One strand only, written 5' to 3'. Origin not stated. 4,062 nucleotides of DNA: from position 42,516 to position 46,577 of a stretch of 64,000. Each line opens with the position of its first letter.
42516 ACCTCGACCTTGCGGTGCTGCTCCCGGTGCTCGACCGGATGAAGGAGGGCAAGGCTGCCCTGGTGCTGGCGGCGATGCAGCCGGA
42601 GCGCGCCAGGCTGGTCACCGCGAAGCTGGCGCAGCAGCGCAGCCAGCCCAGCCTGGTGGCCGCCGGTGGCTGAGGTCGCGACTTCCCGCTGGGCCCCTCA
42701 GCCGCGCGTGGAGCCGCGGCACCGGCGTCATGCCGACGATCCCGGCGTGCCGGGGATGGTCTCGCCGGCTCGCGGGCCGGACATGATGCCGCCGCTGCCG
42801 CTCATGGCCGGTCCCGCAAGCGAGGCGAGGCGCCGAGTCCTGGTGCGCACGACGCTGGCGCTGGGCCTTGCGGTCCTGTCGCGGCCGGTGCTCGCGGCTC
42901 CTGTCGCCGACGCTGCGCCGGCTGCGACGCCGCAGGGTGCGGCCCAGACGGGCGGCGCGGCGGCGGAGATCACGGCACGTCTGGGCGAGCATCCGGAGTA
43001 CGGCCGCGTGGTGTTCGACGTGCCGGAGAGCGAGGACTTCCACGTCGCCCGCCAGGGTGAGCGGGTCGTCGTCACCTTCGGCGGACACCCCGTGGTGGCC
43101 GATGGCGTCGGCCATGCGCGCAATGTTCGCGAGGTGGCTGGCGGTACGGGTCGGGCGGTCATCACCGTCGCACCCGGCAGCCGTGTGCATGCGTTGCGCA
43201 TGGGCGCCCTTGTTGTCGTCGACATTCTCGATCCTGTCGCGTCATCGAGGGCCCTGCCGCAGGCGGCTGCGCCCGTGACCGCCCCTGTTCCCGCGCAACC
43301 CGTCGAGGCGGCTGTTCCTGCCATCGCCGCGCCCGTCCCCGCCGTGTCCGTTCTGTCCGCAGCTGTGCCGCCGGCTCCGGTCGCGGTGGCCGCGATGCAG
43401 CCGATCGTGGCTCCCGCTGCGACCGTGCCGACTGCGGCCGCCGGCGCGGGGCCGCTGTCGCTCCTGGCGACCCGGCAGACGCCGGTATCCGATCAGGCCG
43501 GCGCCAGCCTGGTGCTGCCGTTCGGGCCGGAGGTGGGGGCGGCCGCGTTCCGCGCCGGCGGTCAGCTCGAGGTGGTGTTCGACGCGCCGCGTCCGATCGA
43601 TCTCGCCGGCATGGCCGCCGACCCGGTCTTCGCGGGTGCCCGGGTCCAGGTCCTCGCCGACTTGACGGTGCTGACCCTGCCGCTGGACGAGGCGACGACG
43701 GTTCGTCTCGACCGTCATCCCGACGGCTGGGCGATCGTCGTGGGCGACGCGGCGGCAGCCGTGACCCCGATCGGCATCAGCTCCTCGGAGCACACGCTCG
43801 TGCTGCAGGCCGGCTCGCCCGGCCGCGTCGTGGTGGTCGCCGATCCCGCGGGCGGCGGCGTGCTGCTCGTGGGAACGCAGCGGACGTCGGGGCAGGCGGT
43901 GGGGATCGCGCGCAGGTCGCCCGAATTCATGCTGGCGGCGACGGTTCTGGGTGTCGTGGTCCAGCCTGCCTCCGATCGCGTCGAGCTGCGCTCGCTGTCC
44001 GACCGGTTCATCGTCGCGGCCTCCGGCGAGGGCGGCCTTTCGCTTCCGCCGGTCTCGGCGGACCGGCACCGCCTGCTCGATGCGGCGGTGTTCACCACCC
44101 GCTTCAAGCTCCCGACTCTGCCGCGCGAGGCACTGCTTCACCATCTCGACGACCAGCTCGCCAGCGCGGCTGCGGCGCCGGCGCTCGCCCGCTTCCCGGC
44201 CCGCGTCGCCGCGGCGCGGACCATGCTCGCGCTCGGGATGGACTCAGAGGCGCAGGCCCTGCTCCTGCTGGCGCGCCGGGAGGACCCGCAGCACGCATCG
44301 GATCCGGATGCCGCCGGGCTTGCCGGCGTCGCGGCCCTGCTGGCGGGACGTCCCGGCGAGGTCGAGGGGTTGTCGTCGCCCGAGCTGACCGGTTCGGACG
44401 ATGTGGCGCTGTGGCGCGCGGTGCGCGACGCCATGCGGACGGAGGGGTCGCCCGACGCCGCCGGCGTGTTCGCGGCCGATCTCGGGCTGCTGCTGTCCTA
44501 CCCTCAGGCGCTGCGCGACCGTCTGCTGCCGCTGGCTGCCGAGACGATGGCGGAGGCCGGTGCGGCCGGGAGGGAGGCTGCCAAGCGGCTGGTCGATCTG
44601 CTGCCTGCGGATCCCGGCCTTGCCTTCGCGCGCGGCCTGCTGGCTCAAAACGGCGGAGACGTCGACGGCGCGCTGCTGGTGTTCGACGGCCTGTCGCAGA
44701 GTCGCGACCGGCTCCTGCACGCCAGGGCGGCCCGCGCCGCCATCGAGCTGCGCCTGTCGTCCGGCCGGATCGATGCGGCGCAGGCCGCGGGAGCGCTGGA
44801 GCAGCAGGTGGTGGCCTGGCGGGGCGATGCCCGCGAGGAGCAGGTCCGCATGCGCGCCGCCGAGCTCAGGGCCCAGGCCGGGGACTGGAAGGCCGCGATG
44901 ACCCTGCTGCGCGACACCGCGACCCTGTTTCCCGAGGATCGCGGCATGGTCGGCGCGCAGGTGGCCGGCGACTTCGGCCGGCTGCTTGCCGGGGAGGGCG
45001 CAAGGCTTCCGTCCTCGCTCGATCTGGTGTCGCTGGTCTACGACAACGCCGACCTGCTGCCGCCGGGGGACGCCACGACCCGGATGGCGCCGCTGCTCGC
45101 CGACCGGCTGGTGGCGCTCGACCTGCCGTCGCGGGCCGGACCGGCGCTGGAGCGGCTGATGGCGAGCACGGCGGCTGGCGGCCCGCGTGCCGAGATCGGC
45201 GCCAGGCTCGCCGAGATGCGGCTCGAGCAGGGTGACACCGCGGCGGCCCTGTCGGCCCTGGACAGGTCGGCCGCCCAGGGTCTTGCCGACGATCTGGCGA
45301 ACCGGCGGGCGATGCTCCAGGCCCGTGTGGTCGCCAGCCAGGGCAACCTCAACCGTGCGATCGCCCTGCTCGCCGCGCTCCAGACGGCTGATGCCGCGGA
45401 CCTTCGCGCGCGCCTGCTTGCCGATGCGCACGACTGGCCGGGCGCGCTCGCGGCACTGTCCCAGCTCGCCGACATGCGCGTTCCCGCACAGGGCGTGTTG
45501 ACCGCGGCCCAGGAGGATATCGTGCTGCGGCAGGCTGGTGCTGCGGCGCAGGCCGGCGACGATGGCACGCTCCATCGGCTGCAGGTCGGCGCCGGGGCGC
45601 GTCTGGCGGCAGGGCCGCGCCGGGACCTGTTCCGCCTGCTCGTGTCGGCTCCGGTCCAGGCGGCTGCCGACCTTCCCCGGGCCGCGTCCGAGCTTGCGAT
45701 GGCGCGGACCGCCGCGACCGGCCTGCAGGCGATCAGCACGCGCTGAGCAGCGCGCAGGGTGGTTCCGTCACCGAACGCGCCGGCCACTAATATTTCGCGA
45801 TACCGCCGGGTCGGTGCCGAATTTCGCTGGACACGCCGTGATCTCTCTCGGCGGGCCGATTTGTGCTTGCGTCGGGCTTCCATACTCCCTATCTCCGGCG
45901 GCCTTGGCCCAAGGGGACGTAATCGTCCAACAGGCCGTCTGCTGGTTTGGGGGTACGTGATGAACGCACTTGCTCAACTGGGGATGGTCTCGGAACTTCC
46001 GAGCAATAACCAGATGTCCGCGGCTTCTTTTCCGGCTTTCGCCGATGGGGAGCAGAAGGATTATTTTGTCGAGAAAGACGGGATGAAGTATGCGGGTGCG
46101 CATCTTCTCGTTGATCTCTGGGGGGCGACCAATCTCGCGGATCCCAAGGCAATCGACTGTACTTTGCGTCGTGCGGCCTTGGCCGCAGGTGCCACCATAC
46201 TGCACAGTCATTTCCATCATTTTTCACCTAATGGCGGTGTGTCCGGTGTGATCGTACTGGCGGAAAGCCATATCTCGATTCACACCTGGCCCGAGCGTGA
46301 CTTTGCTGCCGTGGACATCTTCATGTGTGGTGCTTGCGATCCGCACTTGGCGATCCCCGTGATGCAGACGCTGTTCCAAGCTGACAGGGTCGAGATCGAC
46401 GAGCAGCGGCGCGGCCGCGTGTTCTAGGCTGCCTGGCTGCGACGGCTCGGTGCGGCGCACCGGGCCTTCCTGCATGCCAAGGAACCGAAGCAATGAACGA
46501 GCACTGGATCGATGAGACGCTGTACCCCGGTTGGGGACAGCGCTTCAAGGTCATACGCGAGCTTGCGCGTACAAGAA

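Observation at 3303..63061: Mosaic two-armed palindromic element occupies 15 intergenic regions (about one per 4 kb)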

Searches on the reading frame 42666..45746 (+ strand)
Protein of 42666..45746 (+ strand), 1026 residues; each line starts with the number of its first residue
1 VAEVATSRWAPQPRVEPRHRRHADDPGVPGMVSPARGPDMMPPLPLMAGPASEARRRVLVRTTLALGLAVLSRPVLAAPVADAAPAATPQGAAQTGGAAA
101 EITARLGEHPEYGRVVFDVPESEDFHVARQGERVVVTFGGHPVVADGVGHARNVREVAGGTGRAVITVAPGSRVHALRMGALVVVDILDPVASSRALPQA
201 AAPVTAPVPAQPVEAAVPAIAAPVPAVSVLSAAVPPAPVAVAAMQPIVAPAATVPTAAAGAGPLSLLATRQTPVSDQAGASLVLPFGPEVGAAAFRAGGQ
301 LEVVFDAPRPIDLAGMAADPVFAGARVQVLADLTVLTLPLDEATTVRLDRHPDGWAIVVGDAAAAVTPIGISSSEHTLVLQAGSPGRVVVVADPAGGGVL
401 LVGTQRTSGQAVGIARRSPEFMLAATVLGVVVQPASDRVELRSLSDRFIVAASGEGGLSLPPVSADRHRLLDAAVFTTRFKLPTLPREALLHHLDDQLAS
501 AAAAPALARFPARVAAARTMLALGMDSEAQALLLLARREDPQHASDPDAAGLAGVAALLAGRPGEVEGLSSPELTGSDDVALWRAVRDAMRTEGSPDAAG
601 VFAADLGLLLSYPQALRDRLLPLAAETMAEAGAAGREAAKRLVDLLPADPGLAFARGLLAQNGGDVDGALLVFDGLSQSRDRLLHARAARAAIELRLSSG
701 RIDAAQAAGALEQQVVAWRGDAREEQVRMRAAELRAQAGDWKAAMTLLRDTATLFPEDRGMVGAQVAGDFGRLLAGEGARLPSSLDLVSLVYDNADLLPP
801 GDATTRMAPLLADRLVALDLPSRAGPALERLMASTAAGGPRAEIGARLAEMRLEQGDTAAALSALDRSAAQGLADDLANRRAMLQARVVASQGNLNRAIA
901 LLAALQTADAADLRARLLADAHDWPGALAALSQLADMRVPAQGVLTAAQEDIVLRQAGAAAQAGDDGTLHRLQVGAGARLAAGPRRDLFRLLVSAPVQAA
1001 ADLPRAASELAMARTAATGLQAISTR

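Call 86: search_protein_families(library=pfam, max_evalue=0.0001, proteins=[window:42666-45746:+])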
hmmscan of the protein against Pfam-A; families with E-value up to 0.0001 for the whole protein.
window:42666-45746:+ (1026 aa): 1 family
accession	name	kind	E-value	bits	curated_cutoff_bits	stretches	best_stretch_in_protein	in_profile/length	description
PF25058.1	ARM_TT21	-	7.2e-06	26.5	27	0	704-750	73-119/155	Tetratricopeptide repeat protein 21 ARM repeat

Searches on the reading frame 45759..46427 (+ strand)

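Call 86: search_protein_families(library=pfam, max_evalue=0.0001, proteins=[window:45759-46427:+])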
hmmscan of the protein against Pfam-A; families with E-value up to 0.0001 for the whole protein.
window:45759-46427:+ (222 aa): 1 family
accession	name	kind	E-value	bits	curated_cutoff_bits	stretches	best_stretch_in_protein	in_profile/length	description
PF02675.21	AdoMet_dc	-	4.4e-34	117.5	25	1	115-219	1-107/107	S-adenosylmethionine decarboxylase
